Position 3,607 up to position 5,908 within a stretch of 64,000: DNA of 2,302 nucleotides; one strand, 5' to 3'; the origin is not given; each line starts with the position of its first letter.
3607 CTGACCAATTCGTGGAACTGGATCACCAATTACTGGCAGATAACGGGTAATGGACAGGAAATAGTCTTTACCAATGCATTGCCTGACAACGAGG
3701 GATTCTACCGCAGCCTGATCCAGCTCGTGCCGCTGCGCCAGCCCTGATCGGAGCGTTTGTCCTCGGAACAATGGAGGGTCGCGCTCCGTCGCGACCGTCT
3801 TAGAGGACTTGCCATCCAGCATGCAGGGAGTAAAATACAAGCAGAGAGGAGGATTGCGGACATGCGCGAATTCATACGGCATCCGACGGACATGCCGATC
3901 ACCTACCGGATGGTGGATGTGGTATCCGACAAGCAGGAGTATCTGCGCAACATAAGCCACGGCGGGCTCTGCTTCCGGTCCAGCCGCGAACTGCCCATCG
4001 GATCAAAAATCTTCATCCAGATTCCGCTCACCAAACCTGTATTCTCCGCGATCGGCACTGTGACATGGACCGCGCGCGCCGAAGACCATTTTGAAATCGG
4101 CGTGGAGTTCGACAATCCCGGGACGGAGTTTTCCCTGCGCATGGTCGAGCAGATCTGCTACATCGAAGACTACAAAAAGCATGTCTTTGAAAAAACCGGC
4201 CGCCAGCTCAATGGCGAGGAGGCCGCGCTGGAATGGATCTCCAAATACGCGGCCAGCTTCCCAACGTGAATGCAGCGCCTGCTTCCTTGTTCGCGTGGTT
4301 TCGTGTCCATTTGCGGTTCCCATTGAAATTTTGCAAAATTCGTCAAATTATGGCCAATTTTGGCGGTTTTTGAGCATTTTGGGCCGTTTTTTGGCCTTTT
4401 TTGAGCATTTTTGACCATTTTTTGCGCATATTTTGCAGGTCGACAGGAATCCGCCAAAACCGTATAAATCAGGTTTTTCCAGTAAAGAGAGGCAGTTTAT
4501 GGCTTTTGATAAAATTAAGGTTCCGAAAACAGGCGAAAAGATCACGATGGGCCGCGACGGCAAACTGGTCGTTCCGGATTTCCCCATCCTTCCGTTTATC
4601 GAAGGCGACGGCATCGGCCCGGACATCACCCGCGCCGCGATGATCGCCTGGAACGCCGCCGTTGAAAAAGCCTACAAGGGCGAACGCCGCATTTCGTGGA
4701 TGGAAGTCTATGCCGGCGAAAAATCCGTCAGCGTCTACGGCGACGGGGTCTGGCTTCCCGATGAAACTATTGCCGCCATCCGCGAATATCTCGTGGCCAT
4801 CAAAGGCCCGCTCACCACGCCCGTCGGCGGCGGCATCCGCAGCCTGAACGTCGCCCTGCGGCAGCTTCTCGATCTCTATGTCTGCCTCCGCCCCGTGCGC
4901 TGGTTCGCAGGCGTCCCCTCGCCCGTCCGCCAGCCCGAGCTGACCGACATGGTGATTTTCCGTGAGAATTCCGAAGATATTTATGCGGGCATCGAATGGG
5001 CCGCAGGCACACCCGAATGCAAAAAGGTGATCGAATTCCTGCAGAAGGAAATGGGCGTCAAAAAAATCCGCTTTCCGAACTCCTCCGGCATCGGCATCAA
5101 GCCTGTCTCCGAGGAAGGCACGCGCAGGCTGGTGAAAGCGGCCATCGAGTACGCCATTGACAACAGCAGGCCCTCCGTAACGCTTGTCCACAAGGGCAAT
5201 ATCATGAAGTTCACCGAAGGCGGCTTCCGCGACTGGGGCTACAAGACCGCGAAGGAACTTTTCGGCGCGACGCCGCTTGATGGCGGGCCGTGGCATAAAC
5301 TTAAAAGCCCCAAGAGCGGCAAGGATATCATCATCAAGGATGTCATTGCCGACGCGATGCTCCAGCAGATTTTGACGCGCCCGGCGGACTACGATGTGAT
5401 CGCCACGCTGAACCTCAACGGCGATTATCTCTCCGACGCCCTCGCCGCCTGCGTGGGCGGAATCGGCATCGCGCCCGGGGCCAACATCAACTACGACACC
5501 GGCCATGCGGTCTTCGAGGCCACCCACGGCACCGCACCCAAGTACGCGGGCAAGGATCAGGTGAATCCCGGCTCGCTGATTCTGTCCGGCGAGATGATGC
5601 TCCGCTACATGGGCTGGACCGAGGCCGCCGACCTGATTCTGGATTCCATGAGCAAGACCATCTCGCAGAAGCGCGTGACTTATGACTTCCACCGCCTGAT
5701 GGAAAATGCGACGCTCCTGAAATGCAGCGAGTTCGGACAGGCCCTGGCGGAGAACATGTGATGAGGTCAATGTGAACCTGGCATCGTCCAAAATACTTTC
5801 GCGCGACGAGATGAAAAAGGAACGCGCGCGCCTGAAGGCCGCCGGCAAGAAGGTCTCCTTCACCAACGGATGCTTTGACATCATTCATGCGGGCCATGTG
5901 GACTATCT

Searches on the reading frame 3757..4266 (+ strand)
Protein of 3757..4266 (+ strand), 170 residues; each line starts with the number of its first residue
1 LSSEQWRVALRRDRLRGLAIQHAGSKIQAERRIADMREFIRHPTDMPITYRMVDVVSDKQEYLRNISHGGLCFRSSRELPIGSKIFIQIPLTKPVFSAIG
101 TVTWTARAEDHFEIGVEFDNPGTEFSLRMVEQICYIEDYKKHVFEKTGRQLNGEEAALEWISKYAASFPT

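Call 33: search_protein_families(library=pfam, proteins=[window:3757-4266:+])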
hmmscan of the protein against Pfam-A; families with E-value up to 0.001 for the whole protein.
window:3757-4266:+ (170 aa): 2 families
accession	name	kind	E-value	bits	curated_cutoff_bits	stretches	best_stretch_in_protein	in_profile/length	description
PF07238.19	PilZ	-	3.4e-10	40.6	22.5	1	37-130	3-96/102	PilZ domain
PF16188.10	Peptidase_M24_C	-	0.00019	21.7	28.9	1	131-166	26-61/63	C-terminal region of peptidase_M24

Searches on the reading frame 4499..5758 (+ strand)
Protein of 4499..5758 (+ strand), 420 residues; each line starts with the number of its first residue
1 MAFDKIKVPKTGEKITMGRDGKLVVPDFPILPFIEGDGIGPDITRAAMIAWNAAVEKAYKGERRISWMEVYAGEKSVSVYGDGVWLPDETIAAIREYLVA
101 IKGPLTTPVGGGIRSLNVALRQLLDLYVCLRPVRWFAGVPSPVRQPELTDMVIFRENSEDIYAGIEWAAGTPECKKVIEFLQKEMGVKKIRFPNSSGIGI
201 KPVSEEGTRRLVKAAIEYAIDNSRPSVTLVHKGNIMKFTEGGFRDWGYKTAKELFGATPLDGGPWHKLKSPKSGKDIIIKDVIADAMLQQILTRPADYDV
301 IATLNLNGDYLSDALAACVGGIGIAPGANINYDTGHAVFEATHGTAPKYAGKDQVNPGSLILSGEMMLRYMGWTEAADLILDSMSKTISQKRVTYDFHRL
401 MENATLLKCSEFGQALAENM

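Call 16: find_encoding_contigs(protein=window:4499-5758:+, flank=10000, max_places=6)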
Protein window:4499-5758:+ (420 aa): no gene with exactly this product is on record in the collection.

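Call 20: find_homologous_proteins(query=window:4499-5758:+, max_evalue=1e-100)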
Query window:4499-5758:+ (420 aa): 8000 proteins with E <= 1e-100 among 8000 candidates; the best 120 are listed.
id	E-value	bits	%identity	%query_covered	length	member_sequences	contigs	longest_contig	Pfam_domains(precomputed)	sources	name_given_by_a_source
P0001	6.2e-284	959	100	100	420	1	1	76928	PF00180.26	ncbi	ncbi:MAG: NADP-dependent isocitrate dehydrogenase [Kiritimatiellia bacterium]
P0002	3.5e-281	950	99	100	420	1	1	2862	PF00180.26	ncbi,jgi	-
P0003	2.4e-280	948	99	100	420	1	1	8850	PF00180.26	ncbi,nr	ncbi:MAG: NADP-dependent isocitrate dehydrogenase [Kiritimatiellae bacterium]|nr:NADP-dependent isoc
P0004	7.2e-276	933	97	100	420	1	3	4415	PF00180.26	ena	-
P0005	7.6e-276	933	97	100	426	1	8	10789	PF00180.26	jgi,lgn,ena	-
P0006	7.5e-275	930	97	100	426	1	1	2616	PF00180.26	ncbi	-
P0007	1.3e-274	929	96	100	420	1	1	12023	PF00180.26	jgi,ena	-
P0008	1.8e-274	928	96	100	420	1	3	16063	PF00180.26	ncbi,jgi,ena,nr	ncbi:MAG TPA: NADP-dependent isocitrate dehydrogenase [Kiritimatiellia bacterium]|nr:NADP-dependent 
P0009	4.7e-274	927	96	100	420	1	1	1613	PF00180.26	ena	-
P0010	1.8e-273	925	95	100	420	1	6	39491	PF00180.26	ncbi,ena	-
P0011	1.6e-272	922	95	100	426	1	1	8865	PF00180.26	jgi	-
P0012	3.6e-272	921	95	100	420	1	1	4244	PF00180.26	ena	-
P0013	4.1e-271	917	95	100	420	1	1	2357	PF00180.26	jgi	-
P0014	2.4e-235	799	82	100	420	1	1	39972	PF00180.26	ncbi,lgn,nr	ncbi:MAG: NADP-dependent isocitrate dehydrogenase [Spartobacteria bacterium]|nr:NADP-dependent isoci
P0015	1.3e-233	794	81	100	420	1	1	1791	PF00180.26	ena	-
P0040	3.9e-227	772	79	100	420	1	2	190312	PF00180.26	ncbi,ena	-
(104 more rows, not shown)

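Call 21: find_encoding_contigs(protein=P0001, flank=10000, max_places=3)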
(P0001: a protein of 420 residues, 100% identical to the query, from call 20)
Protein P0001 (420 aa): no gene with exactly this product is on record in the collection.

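Call 22: find_encoding_contigs(protein=P0010, flank=10000, max_places=4)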
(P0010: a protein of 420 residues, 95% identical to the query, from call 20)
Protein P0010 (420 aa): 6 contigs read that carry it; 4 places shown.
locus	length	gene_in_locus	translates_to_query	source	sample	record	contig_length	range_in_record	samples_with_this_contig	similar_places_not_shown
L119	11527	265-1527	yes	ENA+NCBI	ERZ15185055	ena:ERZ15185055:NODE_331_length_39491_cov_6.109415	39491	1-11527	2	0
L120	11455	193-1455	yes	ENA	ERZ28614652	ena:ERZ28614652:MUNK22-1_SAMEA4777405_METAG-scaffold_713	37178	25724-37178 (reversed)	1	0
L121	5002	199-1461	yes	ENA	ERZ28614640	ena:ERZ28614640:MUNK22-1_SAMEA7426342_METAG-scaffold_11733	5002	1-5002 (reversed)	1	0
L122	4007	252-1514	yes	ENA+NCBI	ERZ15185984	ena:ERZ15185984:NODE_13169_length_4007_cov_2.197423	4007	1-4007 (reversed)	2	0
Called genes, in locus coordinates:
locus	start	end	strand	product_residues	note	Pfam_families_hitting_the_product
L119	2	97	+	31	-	?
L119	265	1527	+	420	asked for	PF00180:Iso_dh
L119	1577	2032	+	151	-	PF01467:CTP_transf_like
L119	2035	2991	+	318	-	PF01073:3Beta_HSD, PF01370:Epimerase, PF02719:Polysacc_synt_2 (faint), PF04321:RmlD_sub_bind, PF07993:NAD_binding_4 (faint), PF16363:GDP_Man_Dehyd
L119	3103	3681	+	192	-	-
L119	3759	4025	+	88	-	PF01527:HTH_Tnp_1, PF13384:HTH_23 (weak), PF13518:HTH_28 (weak)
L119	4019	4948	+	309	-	PF13276:HTH_21, PF00665:rve, PF13683:rve_3, PF13333:rve_2 (weak)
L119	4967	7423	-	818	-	-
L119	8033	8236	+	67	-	PF15919:HicB_lk_antitox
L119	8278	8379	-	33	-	-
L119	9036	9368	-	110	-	PF01909:NTP_transf_2, PF18765:Polbeta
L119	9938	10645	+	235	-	-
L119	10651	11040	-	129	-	PF02661:Fic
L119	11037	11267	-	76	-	PF04014:MazE_antitoxin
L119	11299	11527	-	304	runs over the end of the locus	PF03279:Lip_A_acyltrans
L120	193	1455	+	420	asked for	PF00180:Iso_dh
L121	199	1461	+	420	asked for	PF00180:Iso_dh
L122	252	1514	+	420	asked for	PF00180:Iso_dh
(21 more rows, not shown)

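Call 23: find_encoding_contigs(protein=P0008, flank=10000, max_places=3)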
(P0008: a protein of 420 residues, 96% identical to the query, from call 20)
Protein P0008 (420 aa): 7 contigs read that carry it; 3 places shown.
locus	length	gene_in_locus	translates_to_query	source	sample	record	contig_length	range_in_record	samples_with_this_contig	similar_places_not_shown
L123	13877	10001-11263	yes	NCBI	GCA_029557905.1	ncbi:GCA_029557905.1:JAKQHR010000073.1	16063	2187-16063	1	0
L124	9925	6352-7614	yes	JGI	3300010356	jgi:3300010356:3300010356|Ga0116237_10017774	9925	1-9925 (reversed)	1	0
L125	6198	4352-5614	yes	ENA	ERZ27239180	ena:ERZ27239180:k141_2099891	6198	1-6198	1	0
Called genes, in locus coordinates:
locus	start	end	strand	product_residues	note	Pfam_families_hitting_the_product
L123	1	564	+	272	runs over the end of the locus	PF01370:Epimerase, PF04321:RmlD_sub_bind, PF07993:NAD_binding_4 (weak), PF02719:Polysacc_synt_2 (weak), PF16363:GDP_Man_Dehyd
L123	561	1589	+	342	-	PF01073:3Beta_HSD, PF01370:Epimerase, PF02719:Polysacc_synt_2, PF04321:RmlD_sub_bind, PF07993:NAD_binding_4, PF13460:NAD_binding_10, PF16363:GDP_Man_Dehyd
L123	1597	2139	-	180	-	PF01476:LysM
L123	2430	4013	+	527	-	PF13231:PMT_2 (weak)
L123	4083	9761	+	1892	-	PF00932:LTD, PF08757:CotH, PF00932:LTD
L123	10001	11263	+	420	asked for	PF00180:Iso_dh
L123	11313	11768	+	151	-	PF01467:CTP_transf_like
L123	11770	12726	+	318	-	PF01073:3Beta_HSD, PF01370:Epimerase, PF02719:Polysacc_synt_2 (faint), PF04321:RmlD_sub_bind (weak), PF16363:GDP_Man_Dehyd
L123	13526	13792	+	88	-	PF01527:HTH_Tnp_1, PF13384:HTH_23 (weak), PF13518:HTH_28 (weak)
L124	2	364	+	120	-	?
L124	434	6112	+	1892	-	PF00932:LTD, PF08757:CotH, PF00932:LTD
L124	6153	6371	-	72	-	-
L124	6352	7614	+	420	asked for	PF00180:Iso_dh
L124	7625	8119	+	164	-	PF01467:CTP_transf_like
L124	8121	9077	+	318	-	PF01073:3Beta_HSD, PF01370:Epimerase, PF02719:Polysacc_synt_2 (faint), PF04321:RmlD_sub_bind (weak), PF16363:GDP_Man_Dehyd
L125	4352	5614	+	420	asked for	PF00180:Iso_dh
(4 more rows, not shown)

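Call 38: find_encoding_contigs(protein=P0014, flank=10000, max_places=2)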
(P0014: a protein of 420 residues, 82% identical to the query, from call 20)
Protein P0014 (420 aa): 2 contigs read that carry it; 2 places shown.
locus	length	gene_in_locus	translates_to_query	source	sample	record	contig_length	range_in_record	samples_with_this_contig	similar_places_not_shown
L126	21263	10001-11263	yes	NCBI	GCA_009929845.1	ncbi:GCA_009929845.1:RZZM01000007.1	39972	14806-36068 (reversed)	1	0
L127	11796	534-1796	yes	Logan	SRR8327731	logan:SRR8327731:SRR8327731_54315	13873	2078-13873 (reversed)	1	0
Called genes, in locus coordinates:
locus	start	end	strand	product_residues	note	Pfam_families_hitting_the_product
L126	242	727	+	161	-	PF18306:LDcluster4, PF03641:Lysine_decarbox (faint)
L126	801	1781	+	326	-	PF08668:HDOD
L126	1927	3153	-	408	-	PF00356:LacI, PF00532:Peripla_BP_1, PF13407:Peripla_BP_4, PF13377:Peripla_BP_3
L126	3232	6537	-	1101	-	PF08455:SNF2_assoc, PF00176:SNF2-rel_dom, PF04851:ResIII (weak), PF00270:DEAD (weak), PF00271:Helicase_C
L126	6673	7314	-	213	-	-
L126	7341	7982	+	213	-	PF14512:TM1586_NiRdase (faint), PF00881:Nitroreductase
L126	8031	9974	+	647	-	PF00330:Aconitase, PF28406:AcnX_3rd (faint), PF00694:Aconitase_C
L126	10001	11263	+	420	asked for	PF00180:Iso_dh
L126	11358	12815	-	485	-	PF01743:PolyA_pol, PF12627:PolyA_pol_RNAbd, PF01966:HD (weak)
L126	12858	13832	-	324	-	-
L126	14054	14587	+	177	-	PF08534:Redoxin, PF00578:AhpC-TSA, PF00085:Thioredoxin, PF13905:Thioredoxin_8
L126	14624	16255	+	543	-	PF11412:DsbD_N, PF02683:DsbD_TM, PF13899:Thioredoxin_7, PF13098:Thioredoxin_2 (weak)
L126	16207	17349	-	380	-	PF00356:LacI (weak), PF00532:Peripla_BP_1, PF13377:Peripla_BP_3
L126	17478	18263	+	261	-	PF01182:Glucosamine_iso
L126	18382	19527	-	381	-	PF02156:Glyco_hydro_26 (weak)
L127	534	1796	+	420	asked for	PF00180:Iso_dh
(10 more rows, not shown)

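Call 39: find_encoding_contigs(protein=P0040, flank=10000, max_places=2)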
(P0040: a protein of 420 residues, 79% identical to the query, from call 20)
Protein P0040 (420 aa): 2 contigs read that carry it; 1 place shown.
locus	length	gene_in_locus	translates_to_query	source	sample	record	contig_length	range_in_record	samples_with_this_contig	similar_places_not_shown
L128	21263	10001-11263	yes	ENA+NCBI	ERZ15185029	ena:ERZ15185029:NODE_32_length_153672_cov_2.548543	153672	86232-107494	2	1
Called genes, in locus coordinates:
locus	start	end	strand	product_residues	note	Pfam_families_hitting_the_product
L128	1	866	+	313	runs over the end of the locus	PF01073:3Beta_HSD, PF01370:Epimerase, PF02719:Polysacc_synt_2 (weak), PF04321:RmlD_sub_bind, PF07993:NAD_binding_4 (faint), PF16363:GDP_Man_Dehyd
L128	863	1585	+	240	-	PF00483:NTP_transferase, PF12804:NTP_transf_3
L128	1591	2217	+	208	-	PF12710:HAD (weak), PF00702:Hydrolase, PF13419:HAD_2 (weak), PF13242:Hydrolase_like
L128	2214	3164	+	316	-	PF00535:Glycos_transf_2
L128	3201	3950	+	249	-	PF05050:Methyltransf_21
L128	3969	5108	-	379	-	PF13439:Glyco_transf_4, PF13579:Glyco_trans_4_4, PF00534:Glycos_transf_1, PF13692:Glyco_trans_1_4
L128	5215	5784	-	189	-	-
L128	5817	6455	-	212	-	PF02525:Flavodoxin_2, PF03358:FMN_red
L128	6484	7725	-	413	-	PF00069:Pkinase, PF07714:PK_Tyr_Ser-Thr, PF03109:ABC1 (faint), PF07387:Seadorna_VP7 (weak)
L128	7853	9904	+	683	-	PF07602:DUF1565 (faint), PF22842:Pel9A-like_beta_helix, PF05048:NosD (faint), PF13229:Beta_helix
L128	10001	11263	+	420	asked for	PF00180:Iso_dh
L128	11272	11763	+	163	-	PF01467:CTP_transf_like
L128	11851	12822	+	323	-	PF01073:3Beta_HSD, PF01370:Epimerase, PF04321:RmlD_sub_bind (weak), PF07993:NAD_binding_4 (faint), PF16363:GDP_Man_Dehyd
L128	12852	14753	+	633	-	PF00924:MS_channel_2nd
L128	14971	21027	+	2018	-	PF21253:Mann_GBD_bact (faint), PF26410:GH5_mannosidase, PF22352:K319L-like_PKD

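Call 40: find_encoding_contigs(protein=P0005, flank=10000, max_places=8)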
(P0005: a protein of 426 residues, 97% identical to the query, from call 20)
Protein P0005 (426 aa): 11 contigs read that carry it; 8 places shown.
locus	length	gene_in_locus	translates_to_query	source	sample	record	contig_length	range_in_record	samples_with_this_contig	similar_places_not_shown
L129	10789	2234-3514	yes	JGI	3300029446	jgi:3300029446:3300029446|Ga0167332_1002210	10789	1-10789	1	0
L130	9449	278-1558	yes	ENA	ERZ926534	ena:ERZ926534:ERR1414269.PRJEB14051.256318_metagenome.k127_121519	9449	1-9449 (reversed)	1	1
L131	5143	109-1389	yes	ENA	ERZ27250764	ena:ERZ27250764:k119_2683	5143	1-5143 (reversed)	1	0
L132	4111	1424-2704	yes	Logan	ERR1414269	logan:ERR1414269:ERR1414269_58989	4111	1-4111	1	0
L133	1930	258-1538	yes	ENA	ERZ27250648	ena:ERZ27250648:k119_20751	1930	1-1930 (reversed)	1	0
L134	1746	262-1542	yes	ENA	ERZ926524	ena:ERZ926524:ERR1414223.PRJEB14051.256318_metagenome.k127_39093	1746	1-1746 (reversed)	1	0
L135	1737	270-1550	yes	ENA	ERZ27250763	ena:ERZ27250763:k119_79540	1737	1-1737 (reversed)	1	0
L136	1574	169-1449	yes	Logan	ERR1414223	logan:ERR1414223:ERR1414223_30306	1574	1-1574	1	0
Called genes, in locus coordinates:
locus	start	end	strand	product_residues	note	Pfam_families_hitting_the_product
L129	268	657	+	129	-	PF01844:HNH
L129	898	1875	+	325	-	PF13936:HTH_38, PF13565:HTH_32 (weak), PF00665:rve (weak)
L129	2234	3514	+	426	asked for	PF00180:Iso_dh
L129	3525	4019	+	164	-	PF01467:CTP_transf_like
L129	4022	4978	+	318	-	PF01073:3Beta_HSD, PF01370:Epimerase, PF02719:Polysacc_synt_2 (faint), PF04321:RmlD_sub_bind (faint), PF07993:NAD_binding_4 (faint), PF16363:GDP_Man_Dehyd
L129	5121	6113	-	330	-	-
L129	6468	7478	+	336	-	PF01797:Y1_Tnp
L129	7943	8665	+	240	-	-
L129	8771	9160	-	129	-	PF02661:Fic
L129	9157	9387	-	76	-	PF04014:MazE_antitoxin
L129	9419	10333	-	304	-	PF03279:Lip_A_acyltrans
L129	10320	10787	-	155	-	?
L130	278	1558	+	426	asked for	PF00180:Iso_dh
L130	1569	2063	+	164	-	PF01467:CTP_transf_like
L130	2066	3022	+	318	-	PF01073:3Beta_HSD, PF01370:Epimerase, PF02719:Polysacc_synt_2 (faint), PF04321:RmlD_sub_bind (faint), PF07993:NAD_binding_4 (faint), PF16363:GDP_Man_Dehyd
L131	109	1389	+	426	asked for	PF00180:Iso_dh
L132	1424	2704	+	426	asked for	PF00180:Iso_dh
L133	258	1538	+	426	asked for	PF00180:Iso_dh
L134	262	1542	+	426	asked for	PF00180:Iso_dh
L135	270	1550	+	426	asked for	PF00180:Iso_dh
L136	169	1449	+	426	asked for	PF00180:Iso_dh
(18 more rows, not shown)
